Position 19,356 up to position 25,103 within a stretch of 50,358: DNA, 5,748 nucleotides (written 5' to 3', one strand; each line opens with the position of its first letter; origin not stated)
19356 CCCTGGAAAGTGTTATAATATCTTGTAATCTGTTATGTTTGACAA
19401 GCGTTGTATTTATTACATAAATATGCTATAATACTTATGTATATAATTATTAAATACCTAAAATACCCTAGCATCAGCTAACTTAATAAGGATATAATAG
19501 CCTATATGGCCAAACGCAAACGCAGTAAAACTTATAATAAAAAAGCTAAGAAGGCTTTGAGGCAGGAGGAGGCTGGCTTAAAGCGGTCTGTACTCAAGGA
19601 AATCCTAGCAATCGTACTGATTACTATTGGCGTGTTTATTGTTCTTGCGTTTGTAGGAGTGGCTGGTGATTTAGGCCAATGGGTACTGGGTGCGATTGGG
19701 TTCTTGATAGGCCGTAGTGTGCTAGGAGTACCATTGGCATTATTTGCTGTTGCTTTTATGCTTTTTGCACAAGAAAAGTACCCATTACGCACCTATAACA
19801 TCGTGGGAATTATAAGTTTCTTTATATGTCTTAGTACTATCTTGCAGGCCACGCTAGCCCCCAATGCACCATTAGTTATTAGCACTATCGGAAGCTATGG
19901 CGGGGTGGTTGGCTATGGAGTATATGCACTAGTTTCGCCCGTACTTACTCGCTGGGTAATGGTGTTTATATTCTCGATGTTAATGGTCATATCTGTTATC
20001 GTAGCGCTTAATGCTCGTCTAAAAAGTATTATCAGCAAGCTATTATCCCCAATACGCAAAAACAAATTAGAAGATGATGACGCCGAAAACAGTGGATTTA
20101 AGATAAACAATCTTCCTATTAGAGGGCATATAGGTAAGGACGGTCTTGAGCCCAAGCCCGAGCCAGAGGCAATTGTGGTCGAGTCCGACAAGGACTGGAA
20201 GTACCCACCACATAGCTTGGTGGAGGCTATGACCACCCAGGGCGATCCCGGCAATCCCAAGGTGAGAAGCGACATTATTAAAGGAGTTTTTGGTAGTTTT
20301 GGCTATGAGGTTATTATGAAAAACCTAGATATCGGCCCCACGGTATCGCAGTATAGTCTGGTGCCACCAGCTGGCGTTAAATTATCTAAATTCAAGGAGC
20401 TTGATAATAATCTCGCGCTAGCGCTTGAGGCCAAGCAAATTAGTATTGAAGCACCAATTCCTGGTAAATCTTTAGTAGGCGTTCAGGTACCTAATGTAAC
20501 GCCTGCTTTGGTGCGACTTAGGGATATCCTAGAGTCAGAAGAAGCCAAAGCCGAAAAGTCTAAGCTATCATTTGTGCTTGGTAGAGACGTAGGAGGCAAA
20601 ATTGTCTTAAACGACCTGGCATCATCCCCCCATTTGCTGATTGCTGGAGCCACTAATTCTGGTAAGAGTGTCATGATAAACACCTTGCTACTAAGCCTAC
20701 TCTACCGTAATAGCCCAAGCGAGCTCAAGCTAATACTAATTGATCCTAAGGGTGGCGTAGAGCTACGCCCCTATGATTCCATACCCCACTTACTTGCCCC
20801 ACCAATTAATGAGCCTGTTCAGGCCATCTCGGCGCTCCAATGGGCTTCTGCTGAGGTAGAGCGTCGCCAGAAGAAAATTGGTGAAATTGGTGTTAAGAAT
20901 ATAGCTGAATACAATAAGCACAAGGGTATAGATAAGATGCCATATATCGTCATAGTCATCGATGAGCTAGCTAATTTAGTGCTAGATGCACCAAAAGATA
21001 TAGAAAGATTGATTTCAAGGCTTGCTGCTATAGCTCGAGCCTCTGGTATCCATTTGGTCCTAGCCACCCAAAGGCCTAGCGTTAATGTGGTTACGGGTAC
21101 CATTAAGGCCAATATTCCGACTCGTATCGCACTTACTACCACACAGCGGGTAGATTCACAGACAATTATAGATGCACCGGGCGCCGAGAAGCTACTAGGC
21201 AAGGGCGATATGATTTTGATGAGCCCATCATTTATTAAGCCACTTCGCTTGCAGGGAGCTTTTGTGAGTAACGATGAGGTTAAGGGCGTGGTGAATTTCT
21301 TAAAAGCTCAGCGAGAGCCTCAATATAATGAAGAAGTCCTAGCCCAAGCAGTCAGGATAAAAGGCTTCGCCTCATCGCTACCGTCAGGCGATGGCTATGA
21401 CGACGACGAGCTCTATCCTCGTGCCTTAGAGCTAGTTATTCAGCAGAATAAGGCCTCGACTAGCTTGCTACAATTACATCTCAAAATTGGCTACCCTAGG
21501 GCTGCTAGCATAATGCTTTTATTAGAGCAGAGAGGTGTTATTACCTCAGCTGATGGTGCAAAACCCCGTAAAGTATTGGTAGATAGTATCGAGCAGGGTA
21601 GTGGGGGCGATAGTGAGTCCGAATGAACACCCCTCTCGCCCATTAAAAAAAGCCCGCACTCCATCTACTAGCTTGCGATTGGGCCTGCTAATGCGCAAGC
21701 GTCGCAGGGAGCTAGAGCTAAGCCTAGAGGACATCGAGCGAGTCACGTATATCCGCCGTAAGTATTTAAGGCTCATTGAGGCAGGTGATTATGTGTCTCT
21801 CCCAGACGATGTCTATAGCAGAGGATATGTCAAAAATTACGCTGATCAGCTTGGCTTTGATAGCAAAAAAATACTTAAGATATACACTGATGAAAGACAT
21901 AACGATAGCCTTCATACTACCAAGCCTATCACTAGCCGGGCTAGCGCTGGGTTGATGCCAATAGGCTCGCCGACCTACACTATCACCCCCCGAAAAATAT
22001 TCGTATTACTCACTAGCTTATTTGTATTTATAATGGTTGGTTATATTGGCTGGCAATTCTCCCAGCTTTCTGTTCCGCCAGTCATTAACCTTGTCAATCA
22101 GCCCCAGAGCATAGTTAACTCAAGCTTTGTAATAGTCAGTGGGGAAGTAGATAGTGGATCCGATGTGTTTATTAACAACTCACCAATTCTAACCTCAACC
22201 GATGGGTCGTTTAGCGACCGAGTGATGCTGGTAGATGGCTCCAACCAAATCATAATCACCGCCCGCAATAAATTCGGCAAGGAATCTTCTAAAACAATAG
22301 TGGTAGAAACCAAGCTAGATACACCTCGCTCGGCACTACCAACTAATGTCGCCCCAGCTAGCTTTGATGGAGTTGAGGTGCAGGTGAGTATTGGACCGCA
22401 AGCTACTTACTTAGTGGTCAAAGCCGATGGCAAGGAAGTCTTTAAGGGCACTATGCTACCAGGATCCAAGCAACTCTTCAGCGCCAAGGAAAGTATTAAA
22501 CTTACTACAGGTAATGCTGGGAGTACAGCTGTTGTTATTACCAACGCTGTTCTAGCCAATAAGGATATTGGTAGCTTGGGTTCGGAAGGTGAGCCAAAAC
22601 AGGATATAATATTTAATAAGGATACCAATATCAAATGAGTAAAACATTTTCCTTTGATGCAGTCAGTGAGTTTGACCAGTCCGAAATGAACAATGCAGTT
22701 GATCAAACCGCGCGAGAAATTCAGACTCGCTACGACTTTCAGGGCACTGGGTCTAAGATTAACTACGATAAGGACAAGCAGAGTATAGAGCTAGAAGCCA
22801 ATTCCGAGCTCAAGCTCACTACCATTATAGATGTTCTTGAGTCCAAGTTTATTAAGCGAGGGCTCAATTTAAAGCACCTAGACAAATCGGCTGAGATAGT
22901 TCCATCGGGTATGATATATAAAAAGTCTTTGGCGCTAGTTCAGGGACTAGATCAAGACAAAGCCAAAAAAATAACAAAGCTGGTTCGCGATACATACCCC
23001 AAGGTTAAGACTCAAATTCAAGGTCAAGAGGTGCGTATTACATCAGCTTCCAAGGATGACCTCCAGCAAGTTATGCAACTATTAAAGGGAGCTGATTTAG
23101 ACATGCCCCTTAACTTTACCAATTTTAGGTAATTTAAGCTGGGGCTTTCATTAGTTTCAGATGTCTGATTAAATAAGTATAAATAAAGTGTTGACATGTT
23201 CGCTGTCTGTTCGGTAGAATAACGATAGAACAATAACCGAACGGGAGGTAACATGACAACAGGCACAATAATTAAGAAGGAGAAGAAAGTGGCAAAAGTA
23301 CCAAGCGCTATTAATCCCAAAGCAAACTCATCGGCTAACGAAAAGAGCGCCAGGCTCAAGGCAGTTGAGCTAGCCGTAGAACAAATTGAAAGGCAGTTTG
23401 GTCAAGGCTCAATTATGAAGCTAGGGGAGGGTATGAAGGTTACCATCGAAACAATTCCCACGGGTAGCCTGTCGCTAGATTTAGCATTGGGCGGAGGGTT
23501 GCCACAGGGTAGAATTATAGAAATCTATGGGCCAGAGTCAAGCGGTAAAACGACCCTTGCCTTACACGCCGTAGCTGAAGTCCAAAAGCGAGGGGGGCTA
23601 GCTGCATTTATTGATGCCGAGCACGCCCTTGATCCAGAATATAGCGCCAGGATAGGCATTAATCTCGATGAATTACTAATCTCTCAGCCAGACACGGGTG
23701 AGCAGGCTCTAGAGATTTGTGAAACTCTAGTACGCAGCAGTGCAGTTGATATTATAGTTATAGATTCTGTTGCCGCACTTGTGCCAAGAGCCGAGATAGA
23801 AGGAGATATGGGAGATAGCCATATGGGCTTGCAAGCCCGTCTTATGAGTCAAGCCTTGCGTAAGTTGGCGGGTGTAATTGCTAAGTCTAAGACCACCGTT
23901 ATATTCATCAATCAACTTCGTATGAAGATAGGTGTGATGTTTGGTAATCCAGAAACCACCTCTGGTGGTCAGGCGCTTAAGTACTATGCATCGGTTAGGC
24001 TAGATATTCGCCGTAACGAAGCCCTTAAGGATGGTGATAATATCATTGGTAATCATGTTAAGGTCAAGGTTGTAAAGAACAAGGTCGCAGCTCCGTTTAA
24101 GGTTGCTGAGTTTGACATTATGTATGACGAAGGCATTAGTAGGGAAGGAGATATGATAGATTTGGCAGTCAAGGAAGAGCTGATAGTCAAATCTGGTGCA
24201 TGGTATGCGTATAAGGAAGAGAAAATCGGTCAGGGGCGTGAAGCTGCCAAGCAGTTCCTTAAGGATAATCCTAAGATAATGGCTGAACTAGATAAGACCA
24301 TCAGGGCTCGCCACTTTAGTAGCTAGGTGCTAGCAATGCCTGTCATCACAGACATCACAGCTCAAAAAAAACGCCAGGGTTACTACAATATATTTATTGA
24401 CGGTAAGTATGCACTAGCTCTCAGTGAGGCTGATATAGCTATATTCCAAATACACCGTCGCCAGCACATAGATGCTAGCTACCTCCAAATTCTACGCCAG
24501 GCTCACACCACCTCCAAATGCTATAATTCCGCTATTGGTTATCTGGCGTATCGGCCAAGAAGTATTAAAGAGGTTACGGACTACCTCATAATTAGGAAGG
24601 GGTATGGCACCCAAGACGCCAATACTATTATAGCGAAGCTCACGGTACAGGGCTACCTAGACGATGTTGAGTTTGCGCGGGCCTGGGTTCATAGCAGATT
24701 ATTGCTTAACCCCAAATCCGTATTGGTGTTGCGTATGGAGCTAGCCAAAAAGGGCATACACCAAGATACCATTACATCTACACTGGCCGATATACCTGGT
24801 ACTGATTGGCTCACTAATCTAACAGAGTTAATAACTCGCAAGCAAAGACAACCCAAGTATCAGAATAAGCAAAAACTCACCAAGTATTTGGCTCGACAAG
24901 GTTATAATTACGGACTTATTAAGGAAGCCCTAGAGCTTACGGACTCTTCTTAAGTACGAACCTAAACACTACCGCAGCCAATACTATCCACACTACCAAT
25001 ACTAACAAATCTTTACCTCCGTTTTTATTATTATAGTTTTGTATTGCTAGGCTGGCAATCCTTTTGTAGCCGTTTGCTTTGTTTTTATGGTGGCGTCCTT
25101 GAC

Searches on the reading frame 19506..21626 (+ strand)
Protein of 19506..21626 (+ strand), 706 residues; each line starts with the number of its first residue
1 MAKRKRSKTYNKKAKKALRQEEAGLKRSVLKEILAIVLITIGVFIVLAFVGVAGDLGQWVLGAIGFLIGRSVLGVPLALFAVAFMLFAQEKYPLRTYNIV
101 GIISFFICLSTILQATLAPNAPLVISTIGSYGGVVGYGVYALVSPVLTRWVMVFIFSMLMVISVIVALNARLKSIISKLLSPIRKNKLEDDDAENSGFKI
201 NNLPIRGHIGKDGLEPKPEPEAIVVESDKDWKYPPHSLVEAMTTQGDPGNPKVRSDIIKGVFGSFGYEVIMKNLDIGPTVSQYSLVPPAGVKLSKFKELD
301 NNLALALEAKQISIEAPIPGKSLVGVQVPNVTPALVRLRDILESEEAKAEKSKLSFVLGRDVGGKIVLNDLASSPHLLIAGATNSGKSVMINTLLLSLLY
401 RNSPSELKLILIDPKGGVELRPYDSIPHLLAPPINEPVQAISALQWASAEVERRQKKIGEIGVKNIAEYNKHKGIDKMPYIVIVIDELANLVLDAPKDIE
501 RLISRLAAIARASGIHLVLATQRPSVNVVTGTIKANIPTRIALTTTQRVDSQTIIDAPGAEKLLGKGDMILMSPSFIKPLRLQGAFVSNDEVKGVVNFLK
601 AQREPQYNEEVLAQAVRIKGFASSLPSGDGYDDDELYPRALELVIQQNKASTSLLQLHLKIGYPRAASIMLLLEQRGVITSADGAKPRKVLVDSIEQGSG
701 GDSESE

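Call 69: search_protein_families(library=pfam, proteins=[window:19506-21626:+], max_evalue=0.001)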
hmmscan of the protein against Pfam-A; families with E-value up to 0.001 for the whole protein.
window:19506-21626:+ (706 aa): 5 families
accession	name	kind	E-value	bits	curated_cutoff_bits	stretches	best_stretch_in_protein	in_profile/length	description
PF01580.24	FtsK_SpoIIIE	-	2.2e-56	191.2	24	1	337-526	1-221/221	FtsK/SpoIIIE family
PF09397.16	FtsK_gamma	-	2.1e-22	79.1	30.6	1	632-692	2-62/63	Ftsk gamma domain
PF17854.6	FtsK_alpha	-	6.2e-20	71.7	22.9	1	239-330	7-101/101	FtsK alpha domain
PF13491.11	FtsK_4TM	-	2.7e-09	37.4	23.1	1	53-178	47-169/171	4TM region of DNA translocase FtsK/SpoIIIE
PF20703.3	nSTAND1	-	0.00033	20.8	27.1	1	358-523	17-161/379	Novel STAND NTPase 1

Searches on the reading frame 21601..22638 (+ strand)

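Call 69: search_protein_families(library=pfam, proteins=[window:21601-22638:+], max_evalue=0.001)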
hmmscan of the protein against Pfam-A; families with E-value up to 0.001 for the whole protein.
window:21601-22638:+ (345 aa): 3 families
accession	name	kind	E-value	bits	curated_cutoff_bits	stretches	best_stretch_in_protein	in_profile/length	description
PF13413.12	HTH_25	-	3.5e-18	65.6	24.6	1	31-90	2-61/62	Helix-turn-helix domain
PF09136.16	Glucodextran_B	-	2.7e-10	40.4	27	1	165-237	5-81/83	Glucodextranase, domain B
PF13464.11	RodZ_C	-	1.8e-07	31.5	23.9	1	272-313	11-53/72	RodZ C-terminal domain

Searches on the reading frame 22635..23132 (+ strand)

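Call 69: search_protein_families(library=pfam, proteins=[window:22635-23132:+], max_evalue=0.001)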
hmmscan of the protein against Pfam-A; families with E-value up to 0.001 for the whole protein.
window:22635-23132:+ (165 aa): 1 family
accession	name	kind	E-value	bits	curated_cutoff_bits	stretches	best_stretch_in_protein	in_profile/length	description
PF04461.18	DUF520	-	1e-57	195.2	23.2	1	6-165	2-161/161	Protein of unknown function (DUF520)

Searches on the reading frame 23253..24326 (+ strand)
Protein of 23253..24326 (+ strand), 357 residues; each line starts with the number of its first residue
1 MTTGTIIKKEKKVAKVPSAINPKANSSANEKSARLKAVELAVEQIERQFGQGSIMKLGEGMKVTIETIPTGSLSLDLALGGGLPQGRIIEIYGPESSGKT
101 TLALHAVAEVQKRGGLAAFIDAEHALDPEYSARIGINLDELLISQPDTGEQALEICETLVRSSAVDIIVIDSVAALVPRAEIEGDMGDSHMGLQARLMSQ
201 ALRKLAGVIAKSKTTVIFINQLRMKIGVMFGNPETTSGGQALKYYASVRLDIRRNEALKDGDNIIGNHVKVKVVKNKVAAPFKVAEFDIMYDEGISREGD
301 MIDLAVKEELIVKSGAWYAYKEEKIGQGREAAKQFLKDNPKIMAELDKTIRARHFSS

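Call 69: search_protein_families(library=pfam, proteins=[window:23253-24326:+], max_evalue=0.001)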
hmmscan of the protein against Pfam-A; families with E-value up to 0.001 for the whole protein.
window:23253-24326:+ (357 aa): 9 families
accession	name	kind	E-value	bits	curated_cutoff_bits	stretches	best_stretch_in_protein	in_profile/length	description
PF00154.27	RecA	-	1.5e-138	461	27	1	36-296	1-262/262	recA bacterial DNA recombination protein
PF21096.2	RecA_C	-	3.4e-24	85.2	27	1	299-353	1-55/57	RecA C-terminal domain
PF08423.17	Rad51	-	2.3e-10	40.6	22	1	65-255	5-212/244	Rad51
PF06745.19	ATPase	-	1.8e-08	34.5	26.6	1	68-251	1-188/231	KaiC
PF01637.24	ATPase_2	-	3.9e-05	24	33.2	1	87-212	21-108/225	ATPase domain predominantly from Archaea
PF13481.12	AAA_25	-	4.9e-05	23.5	27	0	78-114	25-59/195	AAA domain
PF02283.22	CobU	-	6.4e-05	23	27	1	91-220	3-122/168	Cobinamide kinase / cobinamide phosphate guanyltransferase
PF13191.12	AAA_16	-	0.00025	22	32.6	1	85-222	23-141/167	AAA ATPase domain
PF13479.12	AAA_24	-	0.00055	20.3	27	1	89-178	5-78/195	AAA domain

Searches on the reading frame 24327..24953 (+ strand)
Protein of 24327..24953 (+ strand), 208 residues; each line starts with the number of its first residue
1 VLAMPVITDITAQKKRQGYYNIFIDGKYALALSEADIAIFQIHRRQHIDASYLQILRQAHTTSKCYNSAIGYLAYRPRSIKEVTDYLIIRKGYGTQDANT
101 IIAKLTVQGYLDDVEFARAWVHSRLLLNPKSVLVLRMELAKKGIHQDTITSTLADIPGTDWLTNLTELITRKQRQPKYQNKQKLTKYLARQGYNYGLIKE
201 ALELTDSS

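Call 69: search_protein_families(library=pfam, proteins=[window:24327-24953:+], max_evalue=0.001)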
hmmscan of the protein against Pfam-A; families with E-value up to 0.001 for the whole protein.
window:24327-24953:+ (208 aa): 3 families
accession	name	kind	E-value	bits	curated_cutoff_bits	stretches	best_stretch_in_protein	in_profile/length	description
PF21982.2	RecX_HTH1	-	3.4e-15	56.2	26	1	65-105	1-40/40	RecX, first three-helix domain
PF02631.22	RecX_HTH2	-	8.2e-11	42.4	26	1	112-153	1-42/42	RecX, second three-helix domain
PF21981.2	RecX_HTH3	-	1.1e-06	29.1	26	1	164-202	6-48/48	RecX, third three-helix domain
